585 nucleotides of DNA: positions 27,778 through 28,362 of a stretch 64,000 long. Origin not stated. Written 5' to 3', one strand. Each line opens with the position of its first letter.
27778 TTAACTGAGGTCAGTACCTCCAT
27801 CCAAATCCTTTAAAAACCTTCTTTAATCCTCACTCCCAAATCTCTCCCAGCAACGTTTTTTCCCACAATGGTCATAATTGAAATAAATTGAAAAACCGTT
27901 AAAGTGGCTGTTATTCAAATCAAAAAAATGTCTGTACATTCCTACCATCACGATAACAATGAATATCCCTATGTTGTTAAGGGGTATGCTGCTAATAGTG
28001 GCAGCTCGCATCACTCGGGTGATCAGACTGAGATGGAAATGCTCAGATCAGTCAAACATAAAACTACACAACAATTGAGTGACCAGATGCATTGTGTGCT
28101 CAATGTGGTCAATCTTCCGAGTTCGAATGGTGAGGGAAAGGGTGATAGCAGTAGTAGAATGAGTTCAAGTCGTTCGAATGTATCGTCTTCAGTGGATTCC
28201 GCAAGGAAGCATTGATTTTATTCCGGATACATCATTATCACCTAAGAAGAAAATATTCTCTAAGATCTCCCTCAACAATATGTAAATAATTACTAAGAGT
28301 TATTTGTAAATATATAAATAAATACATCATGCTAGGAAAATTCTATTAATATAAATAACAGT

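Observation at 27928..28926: Tandem pair of small paralogous proteins with conserved EYPYVV and QL[SA]DQMHCV motifs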

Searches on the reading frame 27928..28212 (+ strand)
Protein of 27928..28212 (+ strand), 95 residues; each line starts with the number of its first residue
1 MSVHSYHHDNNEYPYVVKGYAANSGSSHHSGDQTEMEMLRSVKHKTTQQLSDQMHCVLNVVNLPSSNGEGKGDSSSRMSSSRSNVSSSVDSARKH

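Call 9: search_protein_families(library=pfam, proteins=[window:27928-28212:+], max_evalue=0.01)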
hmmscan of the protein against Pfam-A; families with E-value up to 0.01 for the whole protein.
window:27928-28212:+ (95 aa): 0 families

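Call 10: find_homologous_proteins(query=A1, max_evalue=0.01)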
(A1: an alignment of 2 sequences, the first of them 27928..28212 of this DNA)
Query A1 (2 sequences) (95 aa, profile of the alignment): 1 proteins with E <= 0.01 among 5 candidates.
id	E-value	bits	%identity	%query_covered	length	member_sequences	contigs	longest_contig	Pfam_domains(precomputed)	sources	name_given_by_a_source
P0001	5.3e-47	176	100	100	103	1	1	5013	-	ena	-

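Call 11: find_encoding_contigs(protein=P0001, flank=10000)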
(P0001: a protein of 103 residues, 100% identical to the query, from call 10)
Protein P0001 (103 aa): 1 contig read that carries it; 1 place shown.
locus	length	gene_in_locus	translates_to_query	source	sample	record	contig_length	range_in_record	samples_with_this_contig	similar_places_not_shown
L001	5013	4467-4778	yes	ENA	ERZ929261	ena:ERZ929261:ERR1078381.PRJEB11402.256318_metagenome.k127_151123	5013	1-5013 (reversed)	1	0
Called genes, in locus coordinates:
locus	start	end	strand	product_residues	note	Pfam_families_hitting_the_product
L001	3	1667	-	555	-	?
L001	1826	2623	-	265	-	-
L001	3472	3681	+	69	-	-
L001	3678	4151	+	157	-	-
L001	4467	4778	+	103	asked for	-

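Call 24: search_protein_representatives(alignment_id=A1)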
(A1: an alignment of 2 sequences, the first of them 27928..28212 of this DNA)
Query: 2 sequences, 98 profile positions. Proteins with E-value up to 0.001 (for the whole library): 10; up to 1e-10: 1; up to 1e-30: 1. The best 10 are listed.
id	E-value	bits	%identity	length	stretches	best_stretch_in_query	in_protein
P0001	1.7e-47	176.2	-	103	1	1-98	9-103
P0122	1.1e-05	42.0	-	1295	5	5-46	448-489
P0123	1.6e-05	41.5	-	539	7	19-49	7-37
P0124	2.1e-05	41.2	-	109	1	28-76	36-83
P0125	2.5e-05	40.9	-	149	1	14-91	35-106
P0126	3.6e-05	40.4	-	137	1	27-68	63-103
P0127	4.8e-05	40.0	-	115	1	34-90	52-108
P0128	1.5e-04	38.4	-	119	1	26-92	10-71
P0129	3.6e-04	37.2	-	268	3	6-61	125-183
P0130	3.9e-04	37.1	-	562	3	31-72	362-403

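Call 26: list_cluster_members(proteins=[P0124, P0125, P0126, P0127, P0128])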
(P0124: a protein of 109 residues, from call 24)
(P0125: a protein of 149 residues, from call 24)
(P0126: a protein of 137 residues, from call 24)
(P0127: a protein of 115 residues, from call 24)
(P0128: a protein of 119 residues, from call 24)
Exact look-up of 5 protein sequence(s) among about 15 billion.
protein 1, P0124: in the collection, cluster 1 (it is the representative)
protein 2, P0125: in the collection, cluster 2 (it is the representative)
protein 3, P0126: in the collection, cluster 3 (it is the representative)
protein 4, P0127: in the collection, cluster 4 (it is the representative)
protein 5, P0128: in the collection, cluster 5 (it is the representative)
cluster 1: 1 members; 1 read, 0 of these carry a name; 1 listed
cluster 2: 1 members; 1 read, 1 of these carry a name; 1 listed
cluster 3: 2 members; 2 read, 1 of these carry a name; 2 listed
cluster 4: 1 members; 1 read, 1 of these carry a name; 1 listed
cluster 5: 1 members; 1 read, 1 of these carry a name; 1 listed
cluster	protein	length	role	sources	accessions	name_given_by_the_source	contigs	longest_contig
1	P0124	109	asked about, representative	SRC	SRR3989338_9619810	-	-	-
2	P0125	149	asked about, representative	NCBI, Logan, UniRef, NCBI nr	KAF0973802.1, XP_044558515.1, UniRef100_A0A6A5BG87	hypothetical protein FDP41_007189 [Naegleria fowleri] | Uncharacterized protein n=1 Tax=Naegleria fowleri TaxID=5763 RepID=A0A6A5BG87_NAEFO | uncharacterized protein FDP41_007189 [Naegleria fowleri]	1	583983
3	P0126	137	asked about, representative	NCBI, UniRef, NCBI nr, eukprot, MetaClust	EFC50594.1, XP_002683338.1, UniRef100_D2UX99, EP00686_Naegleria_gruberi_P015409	predicted protein [Naegleria gruberi] | Predicted protein n=1 Tax=Naegleria gruberi TaxID=5762 RepID=D2UX99_NAEGR | uncharacterized protein NAEGRDRAFT_61688 [Naegleria gruberi]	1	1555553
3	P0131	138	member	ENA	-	-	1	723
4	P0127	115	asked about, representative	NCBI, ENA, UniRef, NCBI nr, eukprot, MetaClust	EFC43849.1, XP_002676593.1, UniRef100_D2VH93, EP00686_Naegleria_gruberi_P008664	predicted protein [Naegleria gruberi] | Predicted protein n=1 Tax=Naegleria gruberi TaxID=5762 RepID=D2VH93_NAEGR | uncharacterized protein NAEGRDRAFT_68133 [Naegleria gruberi]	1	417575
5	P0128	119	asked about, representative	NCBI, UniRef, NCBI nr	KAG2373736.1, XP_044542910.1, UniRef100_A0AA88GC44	hypothetical protein C9374_011825 [Naegleria lovaniensis] | Uncharacterized protein n=1 Tax=Naegleria lovaniensis TaxID=51637 RepID=A0AA88GC44_NAELO | uncharacterized protein C9374_011825 [Naegleria lovaniensis]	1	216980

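Call 27: find_encoding_contigs(protein=P0126, flank=10000, max_places=3)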
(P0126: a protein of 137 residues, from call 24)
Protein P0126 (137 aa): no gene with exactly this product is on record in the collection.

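Call 28: find_encoding_contigs(protein=P0127, flank=10000, max_places=3)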
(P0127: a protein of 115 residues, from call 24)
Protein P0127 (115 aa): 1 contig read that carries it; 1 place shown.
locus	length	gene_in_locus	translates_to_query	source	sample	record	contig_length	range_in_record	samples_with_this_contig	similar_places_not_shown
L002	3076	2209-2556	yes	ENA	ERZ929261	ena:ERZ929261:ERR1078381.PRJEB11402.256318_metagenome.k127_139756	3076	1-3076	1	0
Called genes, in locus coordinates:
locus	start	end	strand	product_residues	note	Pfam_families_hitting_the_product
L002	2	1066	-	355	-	?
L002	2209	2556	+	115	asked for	-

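Call 29: find_encoding_contigs(protein=P0125, flank=10000, max_places=3)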
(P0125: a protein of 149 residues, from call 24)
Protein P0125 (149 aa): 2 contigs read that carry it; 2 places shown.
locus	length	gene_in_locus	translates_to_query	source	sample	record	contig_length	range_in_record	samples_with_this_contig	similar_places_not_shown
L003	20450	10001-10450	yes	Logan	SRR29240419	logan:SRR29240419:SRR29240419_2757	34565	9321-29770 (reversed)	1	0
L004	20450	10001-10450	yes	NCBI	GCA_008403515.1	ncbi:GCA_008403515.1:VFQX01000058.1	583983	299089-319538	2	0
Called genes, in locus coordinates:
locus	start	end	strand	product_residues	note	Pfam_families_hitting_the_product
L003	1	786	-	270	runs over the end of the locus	PF01419:Jacalin (weak)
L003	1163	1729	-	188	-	-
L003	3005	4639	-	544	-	-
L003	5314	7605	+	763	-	PF23240:HAT_PRP39_N, PF23231:HAT_Syf1_CNRKL1_C, PF23233:HAT_Syf1_CNRKL1_N, PF23241:HAT_PRP39_C, PF02184:HAT, PF23233:HAT_Syf1_CNRKL1_N, PF23240:HAT_PRP39_N, PF23233:HAT_Syf1_CNRKL1_N, +14 more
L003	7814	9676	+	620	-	-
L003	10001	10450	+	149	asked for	-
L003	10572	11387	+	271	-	PF05241:EBP (weak)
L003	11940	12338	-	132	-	PF00071:Ras, PF08477:Roc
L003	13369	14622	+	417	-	PF24780:WD40_MABP1-WDR62_1st (weak), PF23409:Beta-prop_EML, PF25175:Beta-prop_WDR5 (faint)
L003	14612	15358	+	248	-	PF24807:WD40_CDC20-Fz, PF24814:WD40_Prp19, PF25175:Beta-prop_WDR5, PF25173:Beta-prop_WDR3_1st, PF23381:Beta-prop_IFT122_1st, PF24817:WD40_WDHD1_1st, PF25174:Beta-prop_THOC3, PF23414:Beta-prop_EML_2, +8 more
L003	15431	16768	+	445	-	PF00400:WD40 (faint), PF23414:Beta-prop_EML_2 (faint)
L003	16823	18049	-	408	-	PF12895:ANAPC3 (faint), PF07719:TPR_2 (faint), PF13181:TPR_8 (faint), PF13374:TPR_10 (faint), PF00515:TPR_1 (weak), PF13414:TPR_11 (weak), PF00515:TPR_1, PF14559:TPR_19, +9 more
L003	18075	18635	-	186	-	-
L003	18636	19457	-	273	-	PF12895:ANAPC3, PF04049:ANAPC8 (faint), PF07719:TPR_2 (faint)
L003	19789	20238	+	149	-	-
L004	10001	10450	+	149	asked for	-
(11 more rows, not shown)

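Call 30: find_encoding_contigs(protein=P0128, flank=10000, max_places=3)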
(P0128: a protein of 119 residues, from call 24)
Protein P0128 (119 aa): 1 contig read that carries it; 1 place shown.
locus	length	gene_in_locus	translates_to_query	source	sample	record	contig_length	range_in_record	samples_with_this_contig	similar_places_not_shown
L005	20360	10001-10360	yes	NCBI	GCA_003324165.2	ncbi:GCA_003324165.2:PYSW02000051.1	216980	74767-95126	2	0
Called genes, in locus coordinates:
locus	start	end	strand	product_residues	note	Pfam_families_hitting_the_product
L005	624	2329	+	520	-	-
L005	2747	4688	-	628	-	-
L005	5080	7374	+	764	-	PF05843:Suf, PF23240:HAT_PRP39_N, PF23233:HAT_Syf1_CNRKL1_N, PF23241:HAT_PRP39_C, PF23231:HAT_Syf1_CNRKL1_C, PF02184:HAT, PF23233:HAT_Syf1_CNRKL1_N, PF23240:HAT_PRP39_N, +15 more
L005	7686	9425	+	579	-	-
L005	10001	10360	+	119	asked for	-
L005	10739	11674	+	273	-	PF05241:EBP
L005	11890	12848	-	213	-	PF00025:Arf, PF00071:Ras, PF08477:Roc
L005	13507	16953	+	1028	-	PF25172:Beta-prop_WDR3_2nd (faint), PF00400:WD40 (faint), PF23381:Beta-prop_IFT122_1st (faint), PF23393:Beta-prop_WDR90_POC16_2nd (faint), PF23409:Beta-prop_EML, PF24780:WD40_MABP1-WDR62_1st, PF25175:Beta-prop_WDR5, PF23414:Beta-prop_EML_2, +7 more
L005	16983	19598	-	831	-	PF12895:ANAPC3, PF13424:TPR_12 (faint), PF13428:TPR_14 (faint), PF23914:TPR_CcmH_CycH (faint), PF07719:TPR_2 (faint), PF13414:TPR_11 (weak), PF00515:TPR_1, PF14559:TPR_19 (weak), +6 more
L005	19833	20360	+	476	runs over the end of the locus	PF00169:PH (weak)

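Call 33: find_homologous_proteins(query=A3, max_evalue=0.01)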
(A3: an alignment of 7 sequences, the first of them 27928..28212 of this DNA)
Query A3 (7 sequences) (95 aa, profile of the alignment): 5 proteins with E <= 0.01 among 1676 candidates.
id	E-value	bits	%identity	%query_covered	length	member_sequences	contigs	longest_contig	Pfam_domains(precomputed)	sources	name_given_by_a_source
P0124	2.4e-34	136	59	28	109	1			-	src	-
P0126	4.9e-32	128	38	52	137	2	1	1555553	-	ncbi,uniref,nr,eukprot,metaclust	ncbi:predicted protein [Naegleria gruberi]|uniref:Predicted protein n=1 Tax=Naegleria gruberi TaxID=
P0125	3.0e-27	113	62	31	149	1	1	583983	-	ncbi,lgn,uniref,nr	ncbi:hypothetical protein FDP41_007189 [Naegleria fowleri]|uniref:Uncharacterized protein n=1 Tax=Na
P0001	3.2e-26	109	100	100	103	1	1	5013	-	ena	-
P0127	1.3e-25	108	43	52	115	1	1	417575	-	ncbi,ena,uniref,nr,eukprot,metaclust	ncbi:predicted protein [Naegleria gruberi]|uniref:Predicted protein n=1 Tax=Naegleria gruberi TaxID=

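Call 44: predict_structure(alignment_id=A3)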
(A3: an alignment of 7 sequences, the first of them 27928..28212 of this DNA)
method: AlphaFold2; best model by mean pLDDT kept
length: 95 residues; sequences in the alignment: 7
mean_pLDDT: 58.4   pTM: 0.22
mean pLDDT of the five models: 58.4, 57.6, 54.2, 54.1, 53.5
residues with pLDDT >= 90: 0; 70-90: 25; 50-70: 36; < 50: 34
segments of 3 or more residues with pLDDT < 50: 14-25, 67-71, 85-88
pLDDT, mean of each block of 10 residues (from residue 1): 50 49 51 76 79 74 50 51 50 48
secondary structure, 60 per line:
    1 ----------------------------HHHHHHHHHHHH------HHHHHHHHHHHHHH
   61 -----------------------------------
elements in order: H29-40 H47-60

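Call 45: search_solved_structures(query=A3, max_evalue=10, show_alignments=3)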
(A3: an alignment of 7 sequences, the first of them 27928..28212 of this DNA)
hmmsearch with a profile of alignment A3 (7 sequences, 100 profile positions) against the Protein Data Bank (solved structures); distinct sequences matched with E-value up to 10: 5.
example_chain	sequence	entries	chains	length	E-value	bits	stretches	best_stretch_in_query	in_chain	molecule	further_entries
2if7_A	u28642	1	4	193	0.14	15.9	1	18-72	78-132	SLAM family member 6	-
1l1m_A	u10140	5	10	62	0.36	14.6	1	28-60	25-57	Lactose operon repressor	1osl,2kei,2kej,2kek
2bjc_A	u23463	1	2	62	0.51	14.1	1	29-60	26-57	LACTOSE OPERON REPRESSOR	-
2l9m_A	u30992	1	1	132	0.55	14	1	36-83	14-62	Baculoviral IAP repeat-containing protein 2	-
3t6p_A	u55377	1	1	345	2.3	12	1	35-82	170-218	Baculoviral IAP repeat-containing protein 2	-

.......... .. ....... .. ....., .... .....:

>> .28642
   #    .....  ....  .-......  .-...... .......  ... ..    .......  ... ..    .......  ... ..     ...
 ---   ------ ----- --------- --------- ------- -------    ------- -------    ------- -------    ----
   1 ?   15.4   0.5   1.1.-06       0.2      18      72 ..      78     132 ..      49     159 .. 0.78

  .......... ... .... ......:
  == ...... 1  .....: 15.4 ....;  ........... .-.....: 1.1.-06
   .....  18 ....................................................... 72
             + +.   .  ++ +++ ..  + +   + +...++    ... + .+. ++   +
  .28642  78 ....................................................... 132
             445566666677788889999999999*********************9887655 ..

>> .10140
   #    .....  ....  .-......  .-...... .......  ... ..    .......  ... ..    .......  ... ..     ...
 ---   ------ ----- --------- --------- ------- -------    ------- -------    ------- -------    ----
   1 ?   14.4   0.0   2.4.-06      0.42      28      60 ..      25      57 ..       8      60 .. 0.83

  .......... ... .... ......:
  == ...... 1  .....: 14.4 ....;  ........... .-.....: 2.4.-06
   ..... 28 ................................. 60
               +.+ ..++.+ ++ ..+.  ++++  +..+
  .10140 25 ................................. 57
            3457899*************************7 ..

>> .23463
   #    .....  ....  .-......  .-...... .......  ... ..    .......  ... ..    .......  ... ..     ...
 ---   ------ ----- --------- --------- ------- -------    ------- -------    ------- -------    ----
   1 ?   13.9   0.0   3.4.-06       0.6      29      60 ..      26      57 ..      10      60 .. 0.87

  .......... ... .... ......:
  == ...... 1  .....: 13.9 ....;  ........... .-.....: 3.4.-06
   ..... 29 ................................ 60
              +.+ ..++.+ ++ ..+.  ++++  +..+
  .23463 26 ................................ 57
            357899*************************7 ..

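Call 46: search_protein_families(library=pfam, alignment_id=A3, max_evalue=10)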
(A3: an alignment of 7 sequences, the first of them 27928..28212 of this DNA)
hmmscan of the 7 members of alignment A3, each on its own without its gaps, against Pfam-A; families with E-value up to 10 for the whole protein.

A. member 1, window:27928-28212:+ (95 aa): 0 families

B. families by the number of members that match (of 7 scanned): 8 families
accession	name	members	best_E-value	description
PF23742.1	VBS_C3G9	2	0.0031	C3G9 VBS-like domain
PF04905.18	NCD2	1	0.0041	NAB conserved region 2 (NCD2)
PF25008.1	DUF7784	1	0.006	Domain of unknown function (DUF7784)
PF08514.17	STAG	1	0.056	STAG domain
PF23599.1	CILP_C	1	0.056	Cartilage intermediate layer protein 1-like, C-terminal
PF14854.11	LURAP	1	0.069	Leucine rich adaptor protein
PF16159.10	FOXP-CC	1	0.28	FOXP coiled-coil domain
PF19793.4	DUF6277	1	0.38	Family of unknown function (DUF6277)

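Call 52: find_related_loci(query=A1, collection=metagenome_contigs, flank=3000)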
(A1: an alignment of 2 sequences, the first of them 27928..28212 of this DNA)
Query A1 (95 aa) in metagenome_contigs; peptide patterns used: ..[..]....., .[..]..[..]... (x = any residue, [..] = any of these).
67 stretches matched a pattern, but none encodes a relative of the query by tblastn (E <= 1e-3).

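Call 61: search_protein_families(library=pfam, proteins=[P0124, P0125, P0126, P0127, P0128], max_evalue=1)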
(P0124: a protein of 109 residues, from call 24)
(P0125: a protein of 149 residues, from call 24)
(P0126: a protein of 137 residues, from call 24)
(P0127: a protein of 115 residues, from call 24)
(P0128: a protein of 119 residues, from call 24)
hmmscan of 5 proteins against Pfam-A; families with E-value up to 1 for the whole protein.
P0124 (109 aa): 2 families
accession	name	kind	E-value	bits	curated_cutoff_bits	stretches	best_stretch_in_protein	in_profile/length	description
PF23742.1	VBS_C3G9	-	0.0031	18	27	1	47-95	21-67/120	C3G9 VBS-like domain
PF19793.4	DUF6277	-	0.38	11.4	32.8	1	45-84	45-83/117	Family of unknown function (DUF6277)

P0125 (149 aa): 1 family
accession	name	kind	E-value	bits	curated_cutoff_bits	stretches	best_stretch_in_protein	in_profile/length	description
PF14854.11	LURAP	-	0.069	13.5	25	1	49-113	23-92/118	Leucine rich adaptor protein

P0126 (137 aa): 4 families
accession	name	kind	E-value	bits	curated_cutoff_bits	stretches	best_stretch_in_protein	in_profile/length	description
PF23742.1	VBS_C3G9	-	0.013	16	27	1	67-124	12-68/120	C3G9 VBS-like domain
PF08514.17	STAG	-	0.056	13.8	25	1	71-110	53-92/114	STAG domain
PF23599.1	CILP_C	-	0.056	13.2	27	1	33-107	49-127/200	Cartilage intermediate layer protein 1-like, C-terminal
PF16159.10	FOXP-CC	-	0.28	12.1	28.9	1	64-109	17-62/69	FOXP coiled-coil domain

P0127 (115 aa): 2 families
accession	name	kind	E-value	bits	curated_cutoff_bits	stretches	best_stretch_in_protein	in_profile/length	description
PF04905.18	NCD2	-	0.0041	17.6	25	0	68-98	5-35/125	NAB conserved region 2 (NCD2)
PF25008.1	DUF7784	-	0.006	16.7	27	1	37-88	21-71/182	Domain of unknown function (DUF7784)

P0128 (119 aa): 0 families
